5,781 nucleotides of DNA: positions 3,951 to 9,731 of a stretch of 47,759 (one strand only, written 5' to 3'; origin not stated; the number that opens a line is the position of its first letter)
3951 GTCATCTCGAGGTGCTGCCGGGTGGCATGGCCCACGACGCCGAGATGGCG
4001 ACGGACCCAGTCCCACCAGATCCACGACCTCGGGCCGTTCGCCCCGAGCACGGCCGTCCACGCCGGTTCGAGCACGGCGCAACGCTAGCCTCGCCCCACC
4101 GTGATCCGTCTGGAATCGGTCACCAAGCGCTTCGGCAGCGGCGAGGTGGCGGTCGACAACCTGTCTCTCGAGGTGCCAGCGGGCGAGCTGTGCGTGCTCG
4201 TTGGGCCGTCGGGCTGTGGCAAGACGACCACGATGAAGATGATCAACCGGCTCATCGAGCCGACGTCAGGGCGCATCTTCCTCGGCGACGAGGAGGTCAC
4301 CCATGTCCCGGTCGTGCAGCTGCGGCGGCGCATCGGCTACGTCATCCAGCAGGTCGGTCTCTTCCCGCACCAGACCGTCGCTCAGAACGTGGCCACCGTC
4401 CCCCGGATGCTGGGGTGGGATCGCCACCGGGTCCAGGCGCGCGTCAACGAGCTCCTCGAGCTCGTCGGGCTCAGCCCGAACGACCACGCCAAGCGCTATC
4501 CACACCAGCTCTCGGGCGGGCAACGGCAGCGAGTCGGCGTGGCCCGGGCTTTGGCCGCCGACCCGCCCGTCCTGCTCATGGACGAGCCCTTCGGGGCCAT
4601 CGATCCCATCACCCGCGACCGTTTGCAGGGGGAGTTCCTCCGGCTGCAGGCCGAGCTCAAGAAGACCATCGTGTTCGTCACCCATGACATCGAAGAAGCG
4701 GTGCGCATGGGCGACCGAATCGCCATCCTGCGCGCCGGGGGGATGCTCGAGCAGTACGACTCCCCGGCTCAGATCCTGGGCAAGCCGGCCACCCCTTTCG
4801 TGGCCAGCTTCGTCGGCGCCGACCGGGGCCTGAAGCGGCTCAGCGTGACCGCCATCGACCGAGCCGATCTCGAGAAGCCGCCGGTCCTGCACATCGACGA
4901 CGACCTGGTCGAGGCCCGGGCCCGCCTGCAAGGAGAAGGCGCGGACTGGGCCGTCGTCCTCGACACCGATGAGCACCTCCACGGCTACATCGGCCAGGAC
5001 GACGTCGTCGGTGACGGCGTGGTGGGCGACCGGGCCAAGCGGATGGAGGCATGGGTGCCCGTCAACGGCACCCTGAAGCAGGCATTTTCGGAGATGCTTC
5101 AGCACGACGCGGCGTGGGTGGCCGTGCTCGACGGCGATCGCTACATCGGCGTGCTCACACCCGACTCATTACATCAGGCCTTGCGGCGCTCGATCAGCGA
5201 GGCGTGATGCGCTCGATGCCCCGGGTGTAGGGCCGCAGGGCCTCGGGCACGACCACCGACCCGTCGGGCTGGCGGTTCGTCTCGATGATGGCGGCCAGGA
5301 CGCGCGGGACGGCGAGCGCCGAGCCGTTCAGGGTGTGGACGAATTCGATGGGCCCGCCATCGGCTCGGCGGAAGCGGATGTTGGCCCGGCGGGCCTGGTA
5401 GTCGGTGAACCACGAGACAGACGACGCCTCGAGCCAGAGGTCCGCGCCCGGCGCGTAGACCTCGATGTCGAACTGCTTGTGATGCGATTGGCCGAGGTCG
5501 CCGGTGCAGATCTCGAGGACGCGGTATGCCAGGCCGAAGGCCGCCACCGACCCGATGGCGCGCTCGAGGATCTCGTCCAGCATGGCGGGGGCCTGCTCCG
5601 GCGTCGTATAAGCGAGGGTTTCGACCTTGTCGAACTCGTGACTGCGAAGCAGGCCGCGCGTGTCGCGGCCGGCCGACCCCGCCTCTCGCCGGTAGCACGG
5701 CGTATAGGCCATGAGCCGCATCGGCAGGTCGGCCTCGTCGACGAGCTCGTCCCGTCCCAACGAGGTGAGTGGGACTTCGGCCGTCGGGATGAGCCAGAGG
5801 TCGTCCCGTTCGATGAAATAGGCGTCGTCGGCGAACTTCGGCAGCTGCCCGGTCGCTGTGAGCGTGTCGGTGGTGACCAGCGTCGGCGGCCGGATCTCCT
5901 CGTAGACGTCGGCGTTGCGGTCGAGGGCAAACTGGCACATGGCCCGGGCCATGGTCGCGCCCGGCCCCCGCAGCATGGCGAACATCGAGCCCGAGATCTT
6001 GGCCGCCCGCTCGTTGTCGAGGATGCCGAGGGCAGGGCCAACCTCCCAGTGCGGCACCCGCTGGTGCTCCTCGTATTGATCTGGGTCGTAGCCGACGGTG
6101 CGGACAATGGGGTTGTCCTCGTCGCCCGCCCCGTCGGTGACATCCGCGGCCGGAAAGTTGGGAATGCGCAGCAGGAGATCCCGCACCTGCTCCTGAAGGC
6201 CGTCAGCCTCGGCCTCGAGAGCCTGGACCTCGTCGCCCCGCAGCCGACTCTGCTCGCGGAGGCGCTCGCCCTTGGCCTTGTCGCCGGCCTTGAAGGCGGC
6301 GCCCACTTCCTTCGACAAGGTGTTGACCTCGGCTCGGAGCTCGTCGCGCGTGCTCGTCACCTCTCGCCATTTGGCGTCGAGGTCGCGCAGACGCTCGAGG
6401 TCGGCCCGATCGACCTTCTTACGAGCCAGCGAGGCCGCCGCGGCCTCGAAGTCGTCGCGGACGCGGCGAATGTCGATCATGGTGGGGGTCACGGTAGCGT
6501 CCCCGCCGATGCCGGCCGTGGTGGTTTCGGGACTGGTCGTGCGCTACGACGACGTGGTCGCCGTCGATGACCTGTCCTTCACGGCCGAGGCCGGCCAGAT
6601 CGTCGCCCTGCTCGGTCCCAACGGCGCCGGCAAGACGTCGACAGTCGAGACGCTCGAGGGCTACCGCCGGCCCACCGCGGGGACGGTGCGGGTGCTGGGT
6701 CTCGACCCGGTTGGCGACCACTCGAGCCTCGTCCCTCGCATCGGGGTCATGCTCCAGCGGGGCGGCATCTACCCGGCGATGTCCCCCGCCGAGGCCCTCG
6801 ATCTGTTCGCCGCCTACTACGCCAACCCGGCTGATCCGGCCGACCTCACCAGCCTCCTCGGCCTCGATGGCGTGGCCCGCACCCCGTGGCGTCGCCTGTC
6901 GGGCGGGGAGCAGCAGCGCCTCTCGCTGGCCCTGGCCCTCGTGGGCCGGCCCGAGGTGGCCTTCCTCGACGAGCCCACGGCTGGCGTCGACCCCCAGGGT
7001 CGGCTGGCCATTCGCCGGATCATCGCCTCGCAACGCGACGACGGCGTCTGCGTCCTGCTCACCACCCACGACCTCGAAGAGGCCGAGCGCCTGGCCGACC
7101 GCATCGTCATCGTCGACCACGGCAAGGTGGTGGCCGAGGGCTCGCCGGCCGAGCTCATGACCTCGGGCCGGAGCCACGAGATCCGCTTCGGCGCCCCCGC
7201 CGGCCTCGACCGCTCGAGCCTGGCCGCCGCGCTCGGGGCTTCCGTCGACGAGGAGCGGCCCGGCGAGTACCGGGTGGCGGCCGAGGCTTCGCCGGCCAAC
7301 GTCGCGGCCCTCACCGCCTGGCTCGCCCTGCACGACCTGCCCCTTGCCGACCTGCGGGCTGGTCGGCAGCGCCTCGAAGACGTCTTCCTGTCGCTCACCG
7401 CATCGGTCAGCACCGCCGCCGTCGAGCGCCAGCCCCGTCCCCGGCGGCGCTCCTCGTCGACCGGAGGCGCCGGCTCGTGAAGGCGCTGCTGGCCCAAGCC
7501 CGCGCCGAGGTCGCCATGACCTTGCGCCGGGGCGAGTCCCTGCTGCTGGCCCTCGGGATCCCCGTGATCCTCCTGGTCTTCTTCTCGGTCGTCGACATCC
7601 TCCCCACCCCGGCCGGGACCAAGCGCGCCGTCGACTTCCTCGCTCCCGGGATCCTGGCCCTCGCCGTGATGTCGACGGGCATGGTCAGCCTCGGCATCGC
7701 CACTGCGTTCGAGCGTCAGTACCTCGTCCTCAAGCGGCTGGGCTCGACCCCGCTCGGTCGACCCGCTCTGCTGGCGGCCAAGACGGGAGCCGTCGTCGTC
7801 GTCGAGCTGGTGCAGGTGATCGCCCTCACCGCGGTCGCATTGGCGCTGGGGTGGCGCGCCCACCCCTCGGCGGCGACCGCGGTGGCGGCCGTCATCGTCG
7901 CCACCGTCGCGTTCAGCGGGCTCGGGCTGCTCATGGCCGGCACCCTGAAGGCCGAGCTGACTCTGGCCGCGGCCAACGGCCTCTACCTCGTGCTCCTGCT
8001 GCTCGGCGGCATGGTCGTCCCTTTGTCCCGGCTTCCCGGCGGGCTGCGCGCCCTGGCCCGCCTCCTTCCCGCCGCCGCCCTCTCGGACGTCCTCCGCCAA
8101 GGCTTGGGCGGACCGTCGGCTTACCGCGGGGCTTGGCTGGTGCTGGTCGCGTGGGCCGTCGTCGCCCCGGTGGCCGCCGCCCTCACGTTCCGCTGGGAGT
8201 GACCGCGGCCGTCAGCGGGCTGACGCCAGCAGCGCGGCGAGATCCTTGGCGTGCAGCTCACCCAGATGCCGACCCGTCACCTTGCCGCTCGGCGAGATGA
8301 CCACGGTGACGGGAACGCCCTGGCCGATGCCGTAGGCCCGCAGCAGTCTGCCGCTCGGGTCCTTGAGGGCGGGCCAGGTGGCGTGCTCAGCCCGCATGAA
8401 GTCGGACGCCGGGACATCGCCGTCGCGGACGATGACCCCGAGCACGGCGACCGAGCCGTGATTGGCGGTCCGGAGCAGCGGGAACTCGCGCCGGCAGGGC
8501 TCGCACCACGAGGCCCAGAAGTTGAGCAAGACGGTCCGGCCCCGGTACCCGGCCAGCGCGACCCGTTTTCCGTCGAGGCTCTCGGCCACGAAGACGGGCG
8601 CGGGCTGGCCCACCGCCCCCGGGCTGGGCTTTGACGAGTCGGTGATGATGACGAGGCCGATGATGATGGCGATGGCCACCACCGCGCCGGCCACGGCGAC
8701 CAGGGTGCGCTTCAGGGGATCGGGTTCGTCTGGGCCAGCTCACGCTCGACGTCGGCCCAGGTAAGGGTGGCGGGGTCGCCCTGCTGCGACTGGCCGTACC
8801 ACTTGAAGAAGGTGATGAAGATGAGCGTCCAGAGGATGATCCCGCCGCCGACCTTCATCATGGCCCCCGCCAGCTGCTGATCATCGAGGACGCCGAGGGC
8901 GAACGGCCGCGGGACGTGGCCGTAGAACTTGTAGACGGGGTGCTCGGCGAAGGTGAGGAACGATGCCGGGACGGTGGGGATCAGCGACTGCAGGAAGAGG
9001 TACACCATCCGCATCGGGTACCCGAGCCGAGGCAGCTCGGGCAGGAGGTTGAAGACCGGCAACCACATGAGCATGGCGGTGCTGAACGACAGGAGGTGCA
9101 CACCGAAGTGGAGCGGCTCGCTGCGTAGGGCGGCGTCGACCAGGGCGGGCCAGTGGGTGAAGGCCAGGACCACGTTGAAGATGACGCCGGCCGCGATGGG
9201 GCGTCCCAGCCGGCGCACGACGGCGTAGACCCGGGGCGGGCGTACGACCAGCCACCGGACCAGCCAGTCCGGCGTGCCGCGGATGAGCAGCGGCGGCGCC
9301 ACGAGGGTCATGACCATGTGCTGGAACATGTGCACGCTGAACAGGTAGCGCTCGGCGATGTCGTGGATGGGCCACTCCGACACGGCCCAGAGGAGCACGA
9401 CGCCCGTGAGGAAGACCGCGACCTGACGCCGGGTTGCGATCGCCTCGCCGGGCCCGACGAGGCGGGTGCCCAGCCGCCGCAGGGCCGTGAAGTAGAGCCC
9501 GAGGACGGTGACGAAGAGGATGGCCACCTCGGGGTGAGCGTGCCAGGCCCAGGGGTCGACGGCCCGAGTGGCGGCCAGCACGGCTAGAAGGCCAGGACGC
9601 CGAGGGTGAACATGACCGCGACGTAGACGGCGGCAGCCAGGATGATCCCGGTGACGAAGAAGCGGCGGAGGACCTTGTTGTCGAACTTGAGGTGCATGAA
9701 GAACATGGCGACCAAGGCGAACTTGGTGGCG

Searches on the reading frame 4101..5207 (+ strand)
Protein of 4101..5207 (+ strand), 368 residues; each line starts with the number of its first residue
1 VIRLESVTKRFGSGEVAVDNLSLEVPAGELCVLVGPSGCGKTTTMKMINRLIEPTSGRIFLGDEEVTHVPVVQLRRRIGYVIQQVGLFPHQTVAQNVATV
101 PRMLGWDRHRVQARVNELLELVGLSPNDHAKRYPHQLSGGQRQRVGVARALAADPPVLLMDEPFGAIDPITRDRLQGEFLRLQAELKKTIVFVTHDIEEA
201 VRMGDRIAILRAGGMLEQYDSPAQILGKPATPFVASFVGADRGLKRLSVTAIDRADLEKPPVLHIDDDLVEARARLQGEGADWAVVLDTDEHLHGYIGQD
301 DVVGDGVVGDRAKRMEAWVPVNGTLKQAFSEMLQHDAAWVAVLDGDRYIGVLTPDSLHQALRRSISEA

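Call 37: search_protein_families(library=pfam, proteins=[window:4101-5207:+], max_evalue=0.001)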
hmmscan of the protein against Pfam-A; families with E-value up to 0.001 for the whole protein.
window:4101-5207:+ (368 aa): 4 families
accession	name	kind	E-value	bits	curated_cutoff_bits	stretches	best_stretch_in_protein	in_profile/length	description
PF00005.33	ABC_tran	-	2e-37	129.3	25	1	19-164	2-136/137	ABC transporter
PF13304.12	AAA_21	-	3.1e-08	34.5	27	1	107-197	205-300/304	AAA domain, putative AbiEii toxin, Type IV TA system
PF00571.33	CBS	-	4.2e-08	33.9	24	0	318-361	11-55/57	CBS domain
PF13191.12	AAA_16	-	0.00021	22.3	32.6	1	27-88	21-85/167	AAA ATPase domain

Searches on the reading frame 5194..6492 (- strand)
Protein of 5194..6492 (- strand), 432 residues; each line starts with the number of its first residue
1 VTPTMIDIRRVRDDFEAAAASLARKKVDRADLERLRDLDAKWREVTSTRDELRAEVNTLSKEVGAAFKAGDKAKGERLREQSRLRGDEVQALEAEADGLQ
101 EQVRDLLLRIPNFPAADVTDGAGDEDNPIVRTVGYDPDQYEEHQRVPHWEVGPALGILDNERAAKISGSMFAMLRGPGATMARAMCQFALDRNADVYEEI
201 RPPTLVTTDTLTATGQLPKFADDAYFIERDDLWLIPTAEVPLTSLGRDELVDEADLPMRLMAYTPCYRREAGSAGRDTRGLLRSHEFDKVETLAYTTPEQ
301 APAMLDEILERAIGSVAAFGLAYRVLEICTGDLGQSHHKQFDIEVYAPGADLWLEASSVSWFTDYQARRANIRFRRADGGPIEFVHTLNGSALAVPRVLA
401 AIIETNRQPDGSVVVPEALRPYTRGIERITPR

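Call 37: search_protein_families(library=pfam, proteins=[window:5194-6492:-], max_evalue=0.001)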
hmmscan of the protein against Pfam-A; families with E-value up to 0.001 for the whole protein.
window:5194-6492:- (432 aa): 2 families
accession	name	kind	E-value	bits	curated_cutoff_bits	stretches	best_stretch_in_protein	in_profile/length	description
PF00587.30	tRNA-synt_2b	-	1.5e-32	113.5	29.3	1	229-406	8-179/179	tRNA synthetase class II core domain (G, H, P, S and T)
PF02403.27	Seryl_tRNA_N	-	5.9e-24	84.8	28.2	1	5-114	1-108/108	Seryl-tRNA synthetase N-terminal domain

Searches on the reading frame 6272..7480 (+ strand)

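Call 37: search_protein_families(library=pfam, proteins=[window:6272-7480:+], max_evalue=0.001)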
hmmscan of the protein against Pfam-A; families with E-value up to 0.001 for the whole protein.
window:6272-7480:+ (402 aa): 3 families
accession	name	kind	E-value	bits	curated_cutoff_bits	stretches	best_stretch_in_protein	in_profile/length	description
PF00005.33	ABC_tran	-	6.3e-26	92.1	25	1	99-237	2-137/137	ABC transporter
PF13304.12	AAA_21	-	3e-09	37.8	27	1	203-269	232-301/304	AAA domain, putative AbiEii toxin, Type IV TA system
PF02463.25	SMC_N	-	0.0005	20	40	0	109-128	25-44/220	RecF/RecN/SMC N terminal domain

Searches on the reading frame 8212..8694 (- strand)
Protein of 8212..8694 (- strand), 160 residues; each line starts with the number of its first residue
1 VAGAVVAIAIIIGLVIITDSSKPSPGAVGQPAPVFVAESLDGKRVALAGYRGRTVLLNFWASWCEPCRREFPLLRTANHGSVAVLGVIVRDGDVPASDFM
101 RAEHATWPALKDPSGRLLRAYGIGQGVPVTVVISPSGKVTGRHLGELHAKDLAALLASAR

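Call 10: search_protein_families(library=pfam, proteins=[window:8212-8694:-], max_evalue=0.01)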
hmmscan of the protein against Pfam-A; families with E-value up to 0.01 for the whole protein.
window:8212-8694:- (160 aa): 5 families
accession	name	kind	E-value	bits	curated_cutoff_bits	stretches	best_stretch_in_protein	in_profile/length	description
PF08534.16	Redoxin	-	7.6e-20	71.6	26.6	1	28-152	2-144/148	Redoxin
PF00578.27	AhpC-TSA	-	9.5e-20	71.2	26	1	28-140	1-122/124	AhpC/TSA family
PF13905.12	Thioredoxin_8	-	1.7e-05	25.5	27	1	52-139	1-94/94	Thioredoxin-like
PF00085.26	Thioredoxin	-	0.00027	21.3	23.5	1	53-77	19-43/103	Thioredoxin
PF13098.12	Thioredoxin_2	-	0.0092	16.7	27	0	51-156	4-104/104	Thioredoxin-like domain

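Call 11: search_protein_families(library=ncbifam, proteins=[window:8212-8694:-], max_evalue=0.01)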
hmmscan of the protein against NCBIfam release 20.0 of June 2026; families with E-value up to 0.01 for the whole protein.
window:8212-8694:- (160 aa): 11 families
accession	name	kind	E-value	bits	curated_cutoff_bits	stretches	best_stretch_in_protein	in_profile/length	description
NF002854.0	PRK03147.1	subfamily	4.5e-25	88.5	170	1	21-156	31-169/176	thiol-disulfide oxidoreductase ResA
TIGR00385.1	dsbE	subfamily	6.6e-17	61.6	123.15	1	27-154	35-165/173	DsbE family thiol:disulfide interchange protein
NF041202.1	StoA_CxxC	exception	6.9e-15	55.3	210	1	30-152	31-157/163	endospore biogenesis thiol-disulfide oxidoreductase StoA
NF047696.1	ThlDiSintTplARhiz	equivalog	3.6e-14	53.1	230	1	38-142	83-196/219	thiol:disulfide interchange protein TlpA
NF011941.0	PRK15412.1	equivalog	7.5e-11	41.9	359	1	26-150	39-166/185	thiol:disulfide interchange protein DsbE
NF041054.1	WAxxUGC_long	equivalog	1.1e-08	34.7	300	1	32-139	84-194/354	ResA-like WAxxUGC motif-containing protein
TIGR01068.1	thioredoxin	equivalog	1.4e-06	28.4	96.8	1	53-78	15-40/101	thioredoxin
TIGR02661.1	MauD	equivalog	9.7e-05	21.9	188.6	1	27-146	47-166/189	methylamine dehydrogenase accessory protein MauD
NF008229.0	PRK10996.1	equivalog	0.00074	19.2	125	1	53-75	53-75/141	thioredoxin TrxC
NF006898.0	PRK09381.1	equivalog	0.0015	18.9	138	1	54-76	23-45/109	thioredoxin TrxA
NF045694.1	seleno_TsoB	exception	0.0019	16.3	805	1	45-69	467-491/572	rhodanese/DsbD fusion-like selenoprotein TsoB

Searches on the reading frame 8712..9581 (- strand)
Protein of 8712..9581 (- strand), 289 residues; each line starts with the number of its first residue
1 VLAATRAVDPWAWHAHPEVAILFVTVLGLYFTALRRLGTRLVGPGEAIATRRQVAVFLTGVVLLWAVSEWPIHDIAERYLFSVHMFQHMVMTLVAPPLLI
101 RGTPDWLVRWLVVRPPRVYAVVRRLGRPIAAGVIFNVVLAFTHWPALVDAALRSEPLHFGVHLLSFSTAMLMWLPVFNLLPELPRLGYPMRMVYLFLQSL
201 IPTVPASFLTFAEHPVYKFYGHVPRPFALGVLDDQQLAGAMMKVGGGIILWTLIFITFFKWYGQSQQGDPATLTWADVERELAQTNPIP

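Call 28: search_protein_families(library=pfam, proteins=[window:8712-9581:-], max_evalue=10)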
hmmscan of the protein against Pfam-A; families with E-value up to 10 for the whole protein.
window:8712-9581:- (289 aa): 1 family
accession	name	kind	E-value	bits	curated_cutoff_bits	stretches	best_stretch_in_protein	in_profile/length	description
PF09678.15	Caa3_CtaG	-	1.5e-49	169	27.7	1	29-262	2-235/237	Cytochrome c oxidase caa3 assembly factor (Caa3_CtaG)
